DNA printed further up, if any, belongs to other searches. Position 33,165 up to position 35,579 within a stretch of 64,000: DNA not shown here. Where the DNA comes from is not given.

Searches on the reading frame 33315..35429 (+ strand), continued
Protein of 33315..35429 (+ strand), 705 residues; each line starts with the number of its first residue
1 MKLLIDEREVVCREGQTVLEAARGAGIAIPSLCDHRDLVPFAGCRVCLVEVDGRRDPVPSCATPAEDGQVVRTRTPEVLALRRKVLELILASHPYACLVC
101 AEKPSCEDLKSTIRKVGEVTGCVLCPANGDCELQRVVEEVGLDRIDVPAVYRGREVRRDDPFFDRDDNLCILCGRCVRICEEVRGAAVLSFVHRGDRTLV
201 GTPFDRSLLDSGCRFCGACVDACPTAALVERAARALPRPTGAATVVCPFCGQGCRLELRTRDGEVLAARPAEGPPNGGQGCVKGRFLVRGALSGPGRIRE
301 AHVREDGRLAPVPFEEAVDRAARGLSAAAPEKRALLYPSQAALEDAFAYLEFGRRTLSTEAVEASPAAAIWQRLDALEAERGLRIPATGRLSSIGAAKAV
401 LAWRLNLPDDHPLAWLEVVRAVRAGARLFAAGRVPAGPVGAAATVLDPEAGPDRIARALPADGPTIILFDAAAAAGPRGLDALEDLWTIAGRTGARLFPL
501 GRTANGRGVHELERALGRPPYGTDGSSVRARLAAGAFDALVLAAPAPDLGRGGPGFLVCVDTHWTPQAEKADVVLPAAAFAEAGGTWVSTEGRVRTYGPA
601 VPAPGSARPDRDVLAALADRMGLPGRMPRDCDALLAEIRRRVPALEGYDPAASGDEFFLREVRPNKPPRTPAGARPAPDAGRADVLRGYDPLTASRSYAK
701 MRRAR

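Call 25: search_solved_structures(query=window:33315-35429:+, max_evalue=1e-45, show_alignments=4)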
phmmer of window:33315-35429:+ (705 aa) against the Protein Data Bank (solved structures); distinct sequences matched with E-value up to 1e-45: 5.
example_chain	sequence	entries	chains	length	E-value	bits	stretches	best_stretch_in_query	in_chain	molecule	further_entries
9bov_A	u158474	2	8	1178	3.2e-54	187.4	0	115-330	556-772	Molybdopterin oxidoreductase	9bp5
9wxb_B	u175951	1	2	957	2.8e-53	184.2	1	3-430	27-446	Formate dehydrogenase alpha subunit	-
6tg9_A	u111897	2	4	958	1.3e-52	182.1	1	3-430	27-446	Formate dehydrogenase subunit alpha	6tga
7t2r_A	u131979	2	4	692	3e-50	174.2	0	122-341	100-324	NiFe hydrogenase subunit A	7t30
8a6t_A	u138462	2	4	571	7.3e-47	163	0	121-232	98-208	Electron bifurcating hydrogenase subunit HydA1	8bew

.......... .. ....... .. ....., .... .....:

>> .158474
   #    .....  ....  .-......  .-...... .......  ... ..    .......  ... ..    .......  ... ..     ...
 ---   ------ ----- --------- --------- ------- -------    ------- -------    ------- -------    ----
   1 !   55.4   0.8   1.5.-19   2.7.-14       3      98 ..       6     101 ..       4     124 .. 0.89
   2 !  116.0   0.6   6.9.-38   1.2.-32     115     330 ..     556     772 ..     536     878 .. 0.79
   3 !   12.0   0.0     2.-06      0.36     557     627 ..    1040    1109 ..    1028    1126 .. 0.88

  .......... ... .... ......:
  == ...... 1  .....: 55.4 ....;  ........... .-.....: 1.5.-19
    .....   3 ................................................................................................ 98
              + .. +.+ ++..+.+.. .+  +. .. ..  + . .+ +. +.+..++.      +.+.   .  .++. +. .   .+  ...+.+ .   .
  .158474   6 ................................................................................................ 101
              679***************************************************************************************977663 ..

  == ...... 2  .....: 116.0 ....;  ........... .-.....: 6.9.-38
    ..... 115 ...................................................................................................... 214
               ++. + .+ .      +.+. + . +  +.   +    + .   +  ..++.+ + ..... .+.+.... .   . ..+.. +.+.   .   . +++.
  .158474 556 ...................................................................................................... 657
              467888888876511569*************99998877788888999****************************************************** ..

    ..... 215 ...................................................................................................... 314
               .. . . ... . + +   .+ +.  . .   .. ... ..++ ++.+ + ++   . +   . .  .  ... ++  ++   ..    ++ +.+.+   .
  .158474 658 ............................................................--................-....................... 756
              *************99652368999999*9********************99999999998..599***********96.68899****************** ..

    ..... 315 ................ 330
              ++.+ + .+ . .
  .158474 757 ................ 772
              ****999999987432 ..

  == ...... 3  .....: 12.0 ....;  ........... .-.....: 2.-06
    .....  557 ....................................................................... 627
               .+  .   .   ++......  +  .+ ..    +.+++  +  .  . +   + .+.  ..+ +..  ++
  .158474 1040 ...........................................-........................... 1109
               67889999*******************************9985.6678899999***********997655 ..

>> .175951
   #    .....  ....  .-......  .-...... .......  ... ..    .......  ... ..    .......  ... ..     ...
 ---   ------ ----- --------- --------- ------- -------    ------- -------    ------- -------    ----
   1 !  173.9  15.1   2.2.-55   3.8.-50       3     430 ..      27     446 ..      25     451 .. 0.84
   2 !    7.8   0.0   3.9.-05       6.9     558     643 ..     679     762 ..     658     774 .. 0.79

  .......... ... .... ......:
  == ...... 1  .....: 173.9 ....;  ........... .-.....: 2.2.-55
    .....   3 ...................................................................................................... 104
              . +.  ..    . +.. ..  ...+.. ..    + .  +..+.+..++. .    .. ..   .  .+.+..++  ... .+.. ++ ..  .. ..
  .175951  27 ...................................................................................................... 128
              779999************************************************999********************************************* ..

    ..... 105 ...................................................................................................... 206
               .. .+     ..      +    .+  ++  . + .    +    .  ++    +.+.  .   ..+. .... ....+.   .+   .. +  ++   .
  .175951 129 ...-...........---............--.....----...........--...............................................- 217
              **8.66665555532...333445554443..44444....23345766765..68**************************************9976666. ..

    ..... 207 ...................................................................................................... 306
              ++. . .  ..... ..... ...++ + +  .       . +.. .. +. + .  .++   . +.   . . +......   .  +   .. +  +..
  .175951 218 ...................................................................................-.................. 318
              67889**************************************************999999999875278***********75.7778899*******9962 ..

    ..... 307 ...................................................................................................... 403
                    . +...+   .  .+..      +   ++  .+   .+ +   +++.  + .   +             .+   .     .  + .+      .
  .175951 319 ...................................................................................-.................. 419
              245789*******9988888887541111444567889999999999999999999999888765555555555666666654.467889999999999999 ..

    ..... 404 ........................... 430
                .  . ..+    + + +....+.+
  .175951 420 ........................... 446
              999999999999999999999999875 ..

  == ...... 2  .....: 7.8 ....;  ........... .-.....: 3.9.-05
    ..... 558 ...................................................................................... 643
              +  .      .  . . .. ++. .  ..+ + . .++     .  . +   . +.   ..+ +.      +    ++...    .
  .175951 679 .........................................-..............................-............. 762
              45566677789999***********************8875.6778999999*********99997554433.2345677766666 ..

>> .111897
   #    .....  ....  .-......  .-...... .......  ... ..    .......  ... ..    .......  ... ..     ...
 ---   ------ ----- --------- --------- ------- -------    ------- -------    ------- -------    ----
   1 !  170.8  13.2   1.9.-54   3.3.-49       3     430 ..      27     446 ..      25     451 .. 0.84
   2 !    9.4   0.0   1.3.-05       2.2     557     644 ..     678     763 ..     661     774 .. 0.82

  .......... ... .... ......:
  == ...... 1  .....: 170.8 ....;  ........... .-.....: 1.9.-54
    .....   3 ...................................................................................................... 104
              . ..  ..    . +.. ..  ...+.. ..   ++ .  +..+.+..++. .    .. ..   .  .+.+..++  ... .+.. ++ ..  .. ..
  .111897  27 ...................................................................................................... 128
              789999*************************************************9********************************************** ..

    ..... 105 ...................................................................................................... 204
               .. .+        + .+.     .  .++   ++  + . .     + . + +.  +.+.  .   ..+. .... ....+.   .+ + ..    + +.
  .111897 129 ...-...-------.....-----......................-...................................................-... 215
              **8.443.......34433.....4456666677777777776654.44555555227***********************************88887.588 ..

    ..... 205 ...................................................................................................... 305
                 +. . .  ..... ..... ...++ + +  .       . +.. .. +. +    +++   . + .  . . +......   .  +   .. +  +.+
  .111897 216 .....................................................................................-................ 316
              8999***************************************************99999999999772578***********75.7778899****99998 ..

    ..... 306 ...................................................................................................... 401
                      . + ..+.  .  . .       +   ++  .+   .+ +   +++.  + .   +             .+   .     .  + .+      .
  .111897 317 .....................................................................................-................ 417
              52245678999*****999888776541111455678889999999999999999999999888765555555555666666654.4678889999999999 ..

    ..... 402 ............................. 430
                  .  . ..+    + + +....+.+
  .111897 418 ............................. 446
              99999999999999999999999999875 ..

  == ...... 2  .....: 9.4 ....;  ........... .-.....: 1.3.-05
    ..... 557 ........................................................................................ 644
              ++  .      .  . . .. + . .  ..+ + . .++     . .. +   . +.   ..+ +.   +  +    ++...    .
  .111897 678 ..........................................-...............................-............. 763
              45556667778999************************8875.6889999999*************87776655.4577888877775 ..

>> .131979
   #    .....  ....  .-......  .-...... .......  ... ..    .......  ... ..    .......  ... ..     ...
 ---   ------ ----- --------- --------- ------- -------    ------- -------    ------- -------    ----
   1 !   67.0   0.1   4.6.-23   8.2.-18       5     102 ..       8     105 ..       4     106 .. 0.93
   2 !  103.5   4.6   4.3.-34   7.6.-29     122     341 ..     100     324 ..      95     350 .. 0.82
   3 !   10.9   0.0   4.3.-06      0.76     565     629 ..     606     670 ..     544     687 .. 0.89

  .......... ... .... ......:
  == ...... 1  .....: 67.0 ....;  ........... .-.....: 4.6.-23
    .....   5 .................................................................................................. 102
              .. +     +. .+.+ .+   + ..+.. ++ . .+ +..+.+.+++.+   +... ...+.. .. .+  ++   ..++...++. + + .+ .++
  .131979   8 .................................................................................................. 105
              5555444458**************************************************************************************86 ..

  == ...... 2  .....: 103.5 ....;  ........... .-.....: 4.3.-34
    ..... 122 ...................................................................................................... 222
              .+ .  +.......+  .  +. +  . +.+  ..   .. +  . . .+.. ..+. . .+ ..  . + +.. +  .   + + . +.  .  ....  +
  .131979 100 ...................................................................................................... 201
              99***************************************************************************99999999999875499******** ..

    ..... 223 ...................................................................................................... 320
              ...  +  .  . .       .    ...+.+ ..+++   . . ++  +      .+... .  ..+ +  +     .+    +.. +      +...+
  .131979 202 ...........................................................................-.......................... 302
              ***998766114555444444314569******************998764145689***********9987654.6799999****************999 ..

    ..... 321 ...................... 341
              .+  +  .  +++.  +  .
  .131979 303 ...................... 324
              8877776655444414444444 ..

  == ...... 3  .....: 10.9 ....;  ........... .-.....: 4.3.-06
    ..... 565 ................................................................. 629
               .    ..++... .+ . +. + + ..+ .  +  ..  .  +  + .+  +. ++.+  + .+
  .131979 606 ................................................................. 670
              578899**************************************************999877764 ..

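Call 31: find_related_loci(query=A1, collection=genome_contigs, flank=8000)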
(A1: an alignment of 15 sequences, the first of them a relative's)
Query A1 (705 aa) in genome_contigs; peptide patterns used: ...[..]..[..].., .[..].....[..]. (x = any residue, [..] = any of these).
599 stretches matched a pattern (row limit reached: there are more); 587 encode a relative of the query (tblastn E <= 1e-3); the best 80 are kept; 80 distinct loci.
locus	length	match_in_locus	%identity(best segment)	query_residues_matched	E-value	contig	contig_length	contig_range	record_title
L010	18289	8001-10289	60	1-705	0e+0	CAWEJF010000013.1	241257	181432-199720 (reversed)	MAG: Candidatus Aminicenantes bacterium isolate MFD05942.bin.2.296 genome assembly, contig: contig_75680, whole genome s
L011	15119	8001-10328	57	1-705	0e+0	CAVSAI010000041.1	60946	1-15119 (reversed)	MAG: Candidatus Aminicenantes bacterium isolate MFD05942.bin.3.222 genome assembly, contig: contig_57576, whole genome s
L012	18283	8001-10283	57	1-705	0e+0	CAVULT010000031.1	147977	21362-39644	MAG: Candidatus Aminicenantes bacterium isolate MFD01872.bin.3.371 genome assembly, contig: contig_74718, whole genome s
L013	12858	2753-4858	59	1-658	0e+0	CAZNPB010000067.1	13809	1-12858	MAG TPA_asm: uncultured Eubacteriales bacterium isolate SRP192927_co7_43 genome assembly, contig: NODE_8632_length_13809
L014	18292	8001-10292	56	1-705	0e+0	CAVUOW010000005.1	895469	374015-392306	MAG: Candidatus Aminicenantes bacterium isolate MFD05942.bin.2.318 genome assembly, contig: contig_30763, whole genome s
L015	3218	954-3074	57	1-661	0e+0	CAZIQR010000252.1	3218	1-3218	MAG TPA_asm: uncultured Eubacteriales bacterium isolate SRP098346_co1_78 genome assembly, contig: NODE_49955_length_3218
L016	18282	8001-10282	64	1-703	0e+0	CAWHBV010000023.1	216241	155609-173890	MAG: uncultured bacterium isolate MFD00905.bin.2.87 genome assembly, contig: contig_7393, whole genome shotgun sequence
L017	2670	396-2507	44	1-661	7e-180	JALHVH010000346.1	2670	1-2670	MAG: Candidatus Aminicenantes bacterium isolate PFL71 seq_2782368, whole genome shotgun sequence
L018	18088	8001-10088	39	1-666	5e-166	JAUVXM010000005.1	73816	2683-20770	MAG: Candidatus Aminicenantes bacterium isolate CSMAG_1216 CSMAG_1216_k141_866952_length_73816_cov_45.6199, whole genome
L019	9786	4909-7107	40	1-679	6e-166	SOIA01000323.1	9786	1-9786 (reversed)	MAG: Candidatus Aminicenantes bacterium isolate E29_bin11 NODE_2397_length_9786_cov_15.575686, whole genome shotgun sequ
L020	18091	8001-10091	41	1-648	3e-167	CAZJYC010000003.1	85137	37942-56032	MAG TPA_asm: uncultured Eubacteriales bacterium isolate binchicken_co327_166 genome assembly, contig: NODE_12_length_851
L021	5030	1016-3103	39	1-666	7e-168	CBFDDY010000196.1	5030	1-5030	MAG TPA_asm: uncultured bacterium isolate SRR26215676_concoct_178 genome assembly, contig: ERZ25073495.22666, whole geno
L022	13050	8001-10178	38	1-672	9e-161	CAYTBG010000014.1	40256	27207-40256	MAG TPA_asm: uncultured Eubacteriales bacterium isolate SRP068000_co2_7 genome assembly, contig: NODE_372_length_40256_c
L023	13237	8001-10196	38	1-678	5e-160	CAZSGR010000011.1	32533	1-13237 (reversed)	MAG TPA_asm: uncultured Eubacteriales bacterium isolate SRP068000_co2_13 genome assembly, contig: NODE_664_length_32533_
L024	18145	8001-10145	36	1-661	7e-160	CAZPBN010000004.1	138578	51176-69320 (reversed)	MAG TPA_asm: uncultured Eubacteriales bacterium isolate SRP141376_co1_219 genome assembly, contig: NODE_261_length_13857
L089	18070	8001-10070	32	3-647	1e-121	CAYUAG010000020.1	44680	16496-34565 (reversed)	MAG TPA_asm: uncultured bacterium isolate SRP068000_co4_478 genome assembly, contig: NODE_436_length_44680_cov_7.629378,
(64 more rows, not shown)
